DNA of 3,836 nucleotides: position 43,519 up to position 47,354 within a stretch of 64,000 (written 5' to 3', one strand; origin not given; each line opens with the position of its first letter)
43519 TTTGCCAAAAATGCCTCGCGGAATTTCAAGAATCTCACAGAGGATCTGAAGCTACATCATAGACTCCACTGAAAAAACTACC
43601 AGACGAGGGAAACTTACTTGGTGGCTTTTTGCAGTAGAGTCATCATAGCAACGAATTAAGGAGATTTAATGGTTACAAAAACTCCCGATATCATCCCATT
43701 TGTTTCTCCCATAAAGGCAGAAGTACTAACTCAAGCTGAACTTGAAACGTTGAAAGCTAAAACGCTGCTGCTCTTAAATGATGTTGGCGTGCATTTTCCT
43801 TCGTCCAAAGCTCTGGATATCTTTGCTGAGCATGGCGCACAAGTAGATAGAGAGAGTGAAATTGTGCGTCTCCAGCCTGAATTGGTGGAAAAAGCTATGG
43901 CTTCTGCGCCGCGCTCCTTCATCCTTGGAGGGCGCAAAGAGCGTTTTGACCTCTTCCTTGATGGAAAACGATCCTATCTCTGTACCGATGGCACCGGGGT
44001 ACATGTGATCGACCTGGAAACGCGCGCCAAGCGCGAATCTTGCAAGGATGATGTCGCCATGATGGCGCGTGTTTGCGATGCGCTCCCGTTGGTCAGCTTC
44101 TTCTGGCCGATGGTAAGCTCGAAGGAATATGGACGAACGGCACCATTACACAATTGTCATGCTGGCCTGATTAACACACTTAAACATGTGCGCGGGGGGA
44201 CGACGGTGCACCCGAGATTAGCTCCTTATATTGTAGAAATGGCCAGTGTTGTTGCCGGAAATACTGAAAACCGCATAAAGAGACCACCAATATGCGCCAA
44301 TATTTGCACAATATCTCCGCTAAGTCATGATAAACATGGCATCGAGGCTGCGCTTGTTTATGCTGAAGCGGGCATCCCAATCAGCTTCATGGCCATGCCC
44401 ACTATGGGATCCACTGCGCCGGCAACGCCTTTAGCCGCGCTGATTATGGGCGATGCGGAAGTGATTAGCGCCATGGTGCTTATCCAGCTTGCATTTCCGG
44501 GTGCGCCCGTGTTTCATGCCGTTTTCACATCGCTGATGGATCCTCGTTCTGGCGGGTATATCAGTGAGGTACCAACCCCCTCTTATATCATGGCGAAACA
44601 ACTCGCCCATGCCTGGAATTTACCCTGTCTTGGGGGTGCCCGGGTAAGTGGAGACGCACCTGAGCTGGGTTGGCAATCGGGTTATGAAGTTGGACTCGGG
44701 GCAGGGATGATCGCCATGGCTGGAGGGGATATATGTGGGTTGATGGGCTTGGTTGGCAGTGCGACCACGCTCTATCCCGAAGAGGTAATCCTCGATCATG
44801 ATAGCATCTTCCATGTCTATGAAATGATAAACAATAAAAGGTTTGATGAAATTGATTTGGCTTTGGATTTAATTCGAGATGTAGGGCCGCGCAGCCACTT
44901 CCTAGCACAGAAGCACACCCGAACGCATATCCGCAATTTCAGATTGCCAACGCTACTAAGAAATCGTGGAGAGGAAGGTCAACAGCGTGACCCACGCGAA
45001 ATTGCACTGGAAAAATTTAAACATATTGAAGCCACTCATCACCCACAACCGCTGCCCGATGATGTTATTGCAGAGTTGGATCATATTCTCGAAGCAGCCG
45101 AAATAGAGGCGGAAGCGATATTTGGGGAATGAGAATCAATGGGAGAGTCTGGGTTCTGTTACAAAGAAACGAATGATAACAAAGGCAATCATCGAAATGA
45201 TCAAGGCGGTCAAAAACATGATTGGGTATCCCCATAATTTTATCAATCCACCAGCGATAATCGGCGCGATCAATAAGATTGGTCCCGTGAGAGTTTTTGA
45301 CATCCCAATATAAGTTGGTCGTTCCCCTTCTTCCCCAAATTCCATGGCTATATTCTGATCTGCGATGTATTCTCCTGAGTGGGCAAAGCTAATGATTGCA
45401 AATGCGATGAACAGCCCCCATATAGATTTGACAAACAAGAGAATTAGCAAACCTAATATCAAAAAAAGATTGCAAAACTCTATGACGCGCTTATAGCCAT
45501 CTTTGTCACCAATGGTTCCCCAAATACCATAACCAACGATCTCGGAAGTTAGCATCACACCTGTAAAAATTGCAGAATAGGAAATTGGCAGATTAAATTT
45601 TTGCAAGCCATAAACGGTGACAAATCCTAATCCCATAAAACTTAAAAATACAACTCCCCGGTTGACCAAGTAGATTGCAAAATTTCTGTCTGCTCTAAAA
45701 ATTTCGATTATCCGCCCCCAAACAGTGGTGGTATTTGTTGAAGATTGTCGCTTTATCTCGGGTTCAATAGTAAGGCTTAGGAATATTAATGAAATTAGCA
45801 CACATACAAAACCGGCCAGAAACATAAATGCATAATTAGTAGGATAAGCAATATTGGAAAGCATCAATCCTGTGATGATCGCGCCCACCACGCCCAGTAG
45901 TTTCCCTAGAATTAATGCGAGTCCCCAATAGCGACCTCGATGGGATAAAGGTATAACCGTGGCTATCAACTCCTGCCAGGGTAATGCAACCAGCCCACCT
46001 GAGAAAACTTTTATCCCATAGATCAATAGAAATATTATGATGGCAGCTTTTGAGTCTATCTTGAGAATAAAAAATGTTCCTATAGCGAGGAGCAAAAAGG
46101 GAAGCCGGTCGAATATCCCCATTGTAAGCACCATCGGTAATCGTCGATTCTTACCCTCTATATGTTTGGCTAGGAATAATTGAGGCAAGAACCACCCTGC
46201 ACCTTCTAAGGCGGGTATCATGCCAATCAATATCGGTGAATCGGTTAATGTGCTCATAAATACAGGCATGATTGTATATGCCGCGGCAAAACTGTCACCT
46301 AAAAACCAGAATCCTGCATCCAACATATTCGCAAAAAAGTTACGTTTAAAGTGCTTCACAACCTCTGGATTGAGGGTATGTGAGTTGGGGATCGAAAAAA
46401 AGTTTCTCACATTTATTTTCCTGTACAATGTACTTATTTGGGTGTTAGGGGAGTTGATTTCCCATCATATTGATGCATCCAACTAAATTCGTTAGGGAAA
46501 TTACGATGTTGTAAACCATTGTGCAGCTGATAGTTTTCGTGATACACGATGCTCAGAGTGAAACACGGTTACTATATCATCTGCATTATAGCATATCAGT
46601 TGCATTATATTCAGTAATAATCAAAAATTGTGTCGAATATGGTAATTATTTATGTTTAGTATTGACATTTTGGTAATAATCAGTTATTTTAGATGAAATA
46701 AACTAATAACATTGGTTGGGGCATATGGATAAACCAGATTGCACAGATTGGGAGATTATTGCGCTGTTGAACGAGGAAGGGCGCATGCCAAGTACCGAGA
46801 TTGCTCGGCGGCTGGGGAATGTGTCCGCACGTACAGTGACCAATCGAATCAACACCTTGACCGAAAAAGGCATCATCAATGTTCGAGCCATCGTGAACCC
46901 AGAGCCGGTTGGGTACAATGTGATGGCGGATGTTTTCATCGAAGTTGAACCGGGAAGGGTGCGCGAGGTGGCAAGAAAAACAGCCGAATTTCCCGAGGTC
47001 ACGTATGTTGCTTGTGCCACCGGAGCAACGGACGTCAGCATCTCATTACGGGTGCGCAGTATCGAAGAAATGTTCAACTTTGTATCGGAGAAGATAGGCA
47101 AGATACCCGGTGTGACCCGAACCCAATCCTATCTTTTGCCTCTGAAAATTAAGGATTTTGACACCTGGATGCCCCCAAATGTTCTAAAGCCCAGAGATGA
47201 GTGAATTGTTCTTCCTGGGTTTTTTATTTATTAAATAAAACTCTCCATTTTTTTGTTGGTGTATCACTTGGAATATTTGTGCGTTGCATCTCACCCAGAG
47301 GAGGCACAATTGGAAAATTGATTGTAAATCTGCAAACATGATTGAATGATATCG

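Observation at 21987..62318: Eight non-pyrrolysine MttB-superfamily paralogs in 40 kb served by a single corrinoid protein, with no methylcorrinoid:THF methyltransferase or reductive activase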

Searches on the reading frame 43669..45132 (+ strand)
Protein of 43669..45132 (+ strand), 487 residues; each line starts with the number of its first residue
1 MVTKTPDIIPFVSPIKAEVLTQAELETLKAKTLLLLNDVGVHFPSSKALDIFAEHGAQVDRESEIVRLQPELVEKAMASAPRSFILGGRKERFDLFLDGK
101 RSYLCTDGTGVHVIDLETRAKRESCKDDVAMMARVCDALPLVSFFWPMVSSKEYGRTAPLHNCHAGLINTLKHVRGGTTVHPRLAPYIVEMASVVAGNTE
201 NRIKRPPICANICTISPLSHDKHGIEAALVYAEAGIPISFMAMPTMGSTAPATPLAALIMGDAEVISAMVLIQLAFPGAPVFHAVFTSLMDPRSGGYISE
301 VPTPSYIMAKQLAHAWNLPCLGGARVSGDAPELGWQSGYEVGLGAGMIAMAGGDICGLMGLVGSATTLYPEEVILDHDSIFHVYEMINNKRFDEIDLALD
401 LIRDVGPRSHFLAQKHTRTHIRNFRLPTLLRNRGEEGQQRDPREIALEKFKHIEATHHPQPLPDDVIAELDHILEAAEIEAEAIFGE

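Call 4: search_protein_families(library=pfam, proteins=[window:43669-45132:+])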
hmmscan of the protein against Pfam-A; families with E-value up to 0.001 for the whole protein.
window:43669-45132:+ (487 aa): 1 family
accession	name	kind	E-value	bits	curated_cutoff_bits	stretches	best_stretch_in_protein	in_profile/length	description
PF06253.16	MTTB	-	6.1e-60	203.1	25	1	17-472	31-490/500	Trimethylamine methyltransferase (MTTB)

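Call 12: search_protein_families(library=ncbifam, proteins=[window:43669-45132:+])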
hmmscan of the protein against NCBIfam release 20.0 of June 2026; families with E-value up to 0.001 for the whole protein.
window:43669-45132:+ (487 aa): 1 family
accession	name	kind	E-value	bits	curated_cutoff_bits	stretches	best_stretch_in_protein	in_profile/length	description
TIGR02369.2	trimeth_pyl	equivalog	6.2e-91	305.3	525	1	16-478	2-469/469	[trimethylamine--corrinoid protein] Co-methyltransferase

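Call 19: find_related_loci(query=window:43669-45132:+, collection=genome_contigs, flank=10000)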
Query window:43669-45132:+ (487 aa) in genome_contigs; peptide patterns used: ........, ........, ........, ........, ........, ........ (x = any residue, [..] = any of these).
44 stretches matched a pattern; 12 encode a relative of the query (tblastn E <= 1e-3); 12 distinct loci.
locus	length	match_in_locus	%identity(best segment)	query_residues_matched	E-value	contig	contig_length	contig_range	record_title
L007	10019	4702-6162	88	1-487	0e+0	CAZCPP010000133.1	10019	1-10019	MAG TPA_asm: uncultured Anaerolineaceae bacterium isolate binchicken_co97_16 genome assembly, contig: NODE_26043_length_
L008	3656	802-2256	86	1-485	0e+0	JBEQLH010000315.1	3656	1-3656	MAG: Anaerolineales bacterium isolate Y22TTR21b10o NODE_6648_length_3656_cov_10.474313, whole genome shotgun sequence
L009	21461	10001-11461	84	1-487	0e+0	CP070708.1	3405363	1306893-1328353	MAG: Anaerolineaceae bacterium isolate bin52 chromosome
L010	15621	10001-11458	84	1-486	0e+0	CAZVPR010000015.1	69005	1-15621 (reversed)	MAG TPA_asm: uncultured Anaerolineales bacterium isolate SRP077602_co5_498 genome assembly, contig: NODE_1711_length_690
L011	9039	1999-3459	83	1-487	0e+0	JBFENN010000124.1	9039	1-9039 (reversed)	MAG: Anaerolineales bacterium isolate Mix_mud03.2021.01.63 k141_1331569_length_9039_cov_9.7504, whole genome shotgun seq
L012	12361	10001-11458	77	1-486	0e+0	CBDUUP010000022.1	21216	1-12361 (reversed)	MAG TPA_asm: uncultured Anaerolineales bacterium isolate SRR22302368_binner13_Refined_76 genome assembly, contig: ERZ257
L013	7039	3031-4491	78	1-487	0e+0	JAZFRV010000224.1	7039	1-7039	MAG: Anaerolineales bacterium isolate BS1bin.19 BS1bin.19_224, whole genome shotgun sequence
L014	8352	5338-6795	76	1-486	0e+0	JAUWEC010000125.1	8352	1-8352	MAG: Chloroflexota bacterium isolate CSMAG_2180 CSMAG_2180_k141_147013_length_8352_cov_8.9786, whole genome shotgun sequ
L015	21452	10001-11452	76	1-484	0e+0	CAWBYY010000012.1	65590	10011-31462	MAG: uncultured Chloroflexia bacterium isolate MFD09779.bin.1.115 genome assembly, contig: contig_96034, whole genome sh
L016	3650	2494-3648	88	1-385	0e+0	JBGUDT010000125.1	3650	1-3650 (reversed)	MAG: Anaerolineales bacterium isolate 11D-03 NODE_125_length_3650_cov_3.771900, whole genome shotgun sequence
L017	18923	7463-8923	87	1-487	0e+0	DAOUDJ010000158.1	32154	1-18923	MAG TPA_asm: Anaerolineales bacterium isolate M42_98 k117_963621, whole genome shotgun sequence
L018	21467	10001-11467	47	7-487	6e-135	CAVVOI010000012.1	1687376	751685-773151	MAG: uncultured Chloroflexia bacterium isolate MFD09779.bin.1.333 genome assembly, contig: contig_602, whole genome shot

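Call 23: search_protein_families(library=pfam, proteins=[L017:2199-3368:+, L017:3463-4605:+, L017:4669-5838:+, L012:6217-8259:+, L009:359-1708:-, L009:2293-3345:+, L009:14125-15534:-, L007:151-1359:+, L011:7701-8951:+, L018:12214-13398:+], max_evalue=0.00001)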
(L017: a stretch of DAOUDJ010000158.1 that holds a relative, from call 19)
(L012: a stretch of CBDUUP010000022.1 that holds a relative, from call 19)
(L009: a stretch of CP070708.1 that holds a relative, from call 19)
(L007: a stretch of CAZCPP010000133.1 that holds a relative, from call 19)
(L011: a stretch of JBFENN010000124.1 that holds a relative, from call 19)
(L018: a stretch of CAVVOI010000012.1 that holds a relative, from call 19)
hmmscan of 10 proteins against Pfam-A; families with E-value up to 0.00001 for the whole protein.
L017:2199-3368:+ (389 aa): 2 families
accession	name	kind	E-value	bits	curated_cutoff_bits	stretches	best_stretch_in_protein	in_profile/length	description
PF03435.24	Sacchrp_dh_NADP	-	7.8e-22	78.4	25.1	1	13-129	1-127/129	Saccharopine dehydrogenase NADP binding domain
PF16653.10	Sacchrp_dh_C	-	5e-16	60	31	1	135-380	1-265/265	Saccharopine dehydrogenase C-terminal domain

L017:3463-4605:+ (380 aa): 2 families
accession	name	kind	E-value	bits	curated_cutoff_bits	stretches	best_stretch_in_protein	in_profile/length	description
PF03435.24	Sacchrp_dh_NADP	-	4.6e-21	75.9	25.1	1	4-119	2-127/129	Saccharopine dehydrogenase NADP binding domain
PF16653.10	Sacchrp_dh_C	-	2e-16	61.4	31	1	125-370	1-265/265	Saccharopine dehydrogenase C-terminal domain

L017:4669-5838:+ (389 aa): 2 families
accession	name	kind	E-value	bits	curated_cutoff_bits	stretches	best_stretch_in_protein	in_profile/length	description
PF03435.24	Sacchrp_dh_NADP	-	4.6e-20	72.7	25.1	1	3-125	1-129/129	Saccharopine dehydrogenase NADP binding domain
PF16653.10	Sacchrp_dh_C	-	1.5e-12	48.6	31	1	129-378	1-264/265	Saccharopine dehydrogenase C-terminal domain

L012:6217-8259:+ (680 aa): 7 families
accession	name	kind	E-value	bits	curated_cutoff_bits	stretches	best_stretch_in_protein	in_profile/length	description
PF00724.26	Oxidored_FMN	-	8.6e-64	216.4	27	1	8-336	2-340/342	NADH:flavin oxidoreductase / NADH oxidase family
PF07992.20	Pyr_redox_2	-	6.6e-15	55.7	26.1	1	387-625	2-247/291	Pyridine nucleotide-disulphide oxidoreductase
PF13450.12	NAD_binding_8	-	8.9e-11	42.4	21.9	1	390-429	1-40/68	NAD(P)-binding Rossmann-like domain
PF00070.33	Pyr_redox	-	1.6e-10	41.8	22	0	388-421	2-35/82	Pyridine nucleotide-disulphide oxidoreductase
PF22620.2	OYE-like_second_a-b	-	7.2e-10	39.4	25.5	1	505-588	2-85/128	OYE-like second alpha/beta domain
PF12831.13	FAD_oxidored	-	2.5e-06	27.5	27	1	387-427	1-41/416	FAD dependent oxidoreductase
PF03486.20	HI0933_like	-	7.2e-06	26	50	0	387-425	2-40/244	HI0933-like protein Rossmann domain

L009:359-1708:- (449 aa): 4 families
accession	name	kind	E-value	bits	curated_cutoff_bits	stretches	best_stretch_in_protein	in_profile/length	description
PF07690.21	MFS_1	-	2.1e-39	135.9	33.4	2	272-444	5-178/347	Major Facilitator Superfamily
PF12832.13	MFS_1_like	-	8e-12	45.3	25.2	1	84-415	37-366/373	MFS_1 like family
PF13347.12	MFS_2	-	2.4e-08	33.4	27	1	170-384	132-347/427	MFS/sugar transport protein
PF00083.30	Sugar_tr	-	1.1e-07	31.5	22.3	0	298-434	46-188/452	Sugar (and other) transporter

L009:2293-3345:+ (350 aa): 2 families
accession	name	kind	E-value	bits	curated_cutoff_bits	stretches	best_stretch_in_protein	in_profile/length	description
PF16653.10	Sacchrp_dh_C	-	6.7e-16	59.6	31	1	96-341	1-265/265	Saccharopine dehydrogenase C-terminal domain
PF03435.24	Sacchrp_dh_NADP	-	9.4e-13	49.1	25.1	1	2-90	28-127/129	Saccharopine dehydrogenase NADP binding domain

L009:14125-15534:- (469 aa): 2 families
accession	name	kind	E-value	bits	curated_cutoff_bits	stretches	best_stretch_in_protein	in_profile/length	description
PF25106.1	VWA_4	-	1.6e-11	44.5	27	1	259-424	3-165/169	von Willebrand factor A domain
PF00092.34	VWA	-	6e-07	30.3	23.8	1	257-419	1-154/174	von Willebrand factor type A domain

L007:151-1359:+ (402 aa): 2 families
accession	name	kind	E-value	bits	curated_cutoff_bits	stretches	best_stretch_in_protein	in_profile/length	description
PF04055.27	Radical_SAM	-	1.5e-16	61.5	29.5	1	22-181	5-157/166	Radical SAM superfamily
PF13186.11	SPASM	-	2.4e-08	34.6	21.5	1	278-335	8-67/67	Iron-sulfur cluster-binding domain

L011:7701-8951:+ (416 aa): 2 families
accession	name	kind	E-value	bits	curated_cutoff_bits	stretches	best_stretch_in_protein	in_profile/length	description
PF16653.10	Sacchrp_dh_C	-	2.7e-17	64.2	31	1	141-400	1-262/265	Saccharopine dehydrogenase C-terminal domain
PF03435.24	Sacchrp_dh_NADP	-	2.9e-14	53.9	25.1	1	11-134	1-126/129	Saccharopine dehydrogenase NADP binding domain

L018:12214-13398:+ (394 aa): 2 families
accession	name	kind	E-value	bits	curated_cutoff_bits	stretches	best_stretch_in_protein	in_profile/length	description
PF01571.26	GCV_T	-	1.9e-62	211.2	25.6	1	19-264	12-254/255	Aminomethyltransferase folate-binding domain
PF08669.17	GCV_T_C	-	2.3e-14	53.5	25.9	1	321-387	17-79/80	Glycine cleavage T-protein C-terminal barrel domain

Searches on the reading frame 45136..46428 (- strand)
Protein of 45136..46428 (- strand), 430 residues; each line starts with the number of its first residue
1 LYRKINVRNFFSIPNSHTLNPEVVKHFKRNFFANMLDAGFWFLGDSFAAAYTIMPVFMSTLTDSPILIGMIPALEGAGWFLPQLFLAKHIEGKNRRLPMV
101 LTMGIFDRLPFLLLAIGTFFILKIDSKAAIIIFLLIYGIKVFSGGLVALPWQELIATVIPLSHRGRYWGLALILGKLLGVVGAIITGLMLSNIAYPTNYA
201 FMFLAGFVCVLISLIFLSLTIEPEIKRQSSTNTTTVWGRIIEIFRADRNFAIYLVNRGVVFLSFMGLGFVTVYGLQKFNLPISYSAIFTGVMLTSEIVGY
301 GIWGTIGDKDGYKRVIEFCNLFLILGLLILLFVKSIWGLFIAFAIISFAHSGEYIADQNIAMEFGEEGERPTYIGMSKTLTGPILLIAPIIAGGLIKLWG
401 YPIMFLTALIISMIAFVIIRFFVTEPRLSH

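Call 4: search_protein_families(library=pfam, proteins=[window:45136-46428:-])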
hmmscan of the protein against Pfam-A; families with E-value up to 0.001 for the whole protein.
window:45136-46428:- (430 aa): 1 family
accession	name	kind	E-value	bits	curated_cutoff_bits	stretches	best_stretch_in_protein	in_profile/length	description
PF07690.21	MFS_1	-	2.8e-23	82.8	33.4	2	261-426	9-175/347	Major Facilitator Superfamily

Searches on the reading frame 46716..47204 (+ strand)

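Call 4: search_protein_families(library=pfam, proteins=[window:46716-47204:+])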
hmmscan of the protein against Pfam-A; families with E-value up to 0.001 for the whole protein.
window:46716-47204:+ (162 aa): 10 families
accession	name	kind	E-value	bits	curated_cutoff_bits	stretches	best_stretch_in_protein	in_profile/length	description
PF01037.27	AsnC_trans_reg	-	8.2e-15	54.9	25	1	73-140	1-69/73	Lrp/AsnC ligand binding domain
PF13412.12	HTH_24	-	5.2e-09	36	21.9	1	10-54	4-47/48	Winged helix-turn-helix DNA-binding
PF13404.12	HTH_AsnC-type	-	1e-07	32.1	27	1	8-48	2-41/42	AsnC-type helix-turn-helix domain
PF22482.2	AsnC_trans_reg_3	-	1.4e-06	28.7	24.4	1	71-142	13-83/95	PF0864 C-terminal dimeric alpha+beta barrel domain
PF12840.13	HTH_20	-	3.4e-06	27.3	27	1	14-57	9-51/51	Helix-turn-helix domain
PF08279.18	HTH_11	-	7.2e-06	26.2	25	1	14-61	5-51/55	HTH domain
PF01047.28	MarR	-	9e-06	25.9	24.6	1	10-57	4-50/59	MarR family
PF01726.22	LexA_DNA_bind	-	9.3e-05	22.6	23.7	1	16-56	17-58/65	LexA DNA binding domain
PF13384.12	HTH_23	-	0.00083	19.5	24.6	0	12-53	8-46/50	Homeodomain-like domain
PF01638.23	HxlR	-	0.00094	19.4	20.8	0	20-67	15-63/91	HxlR-like helix-turn-helix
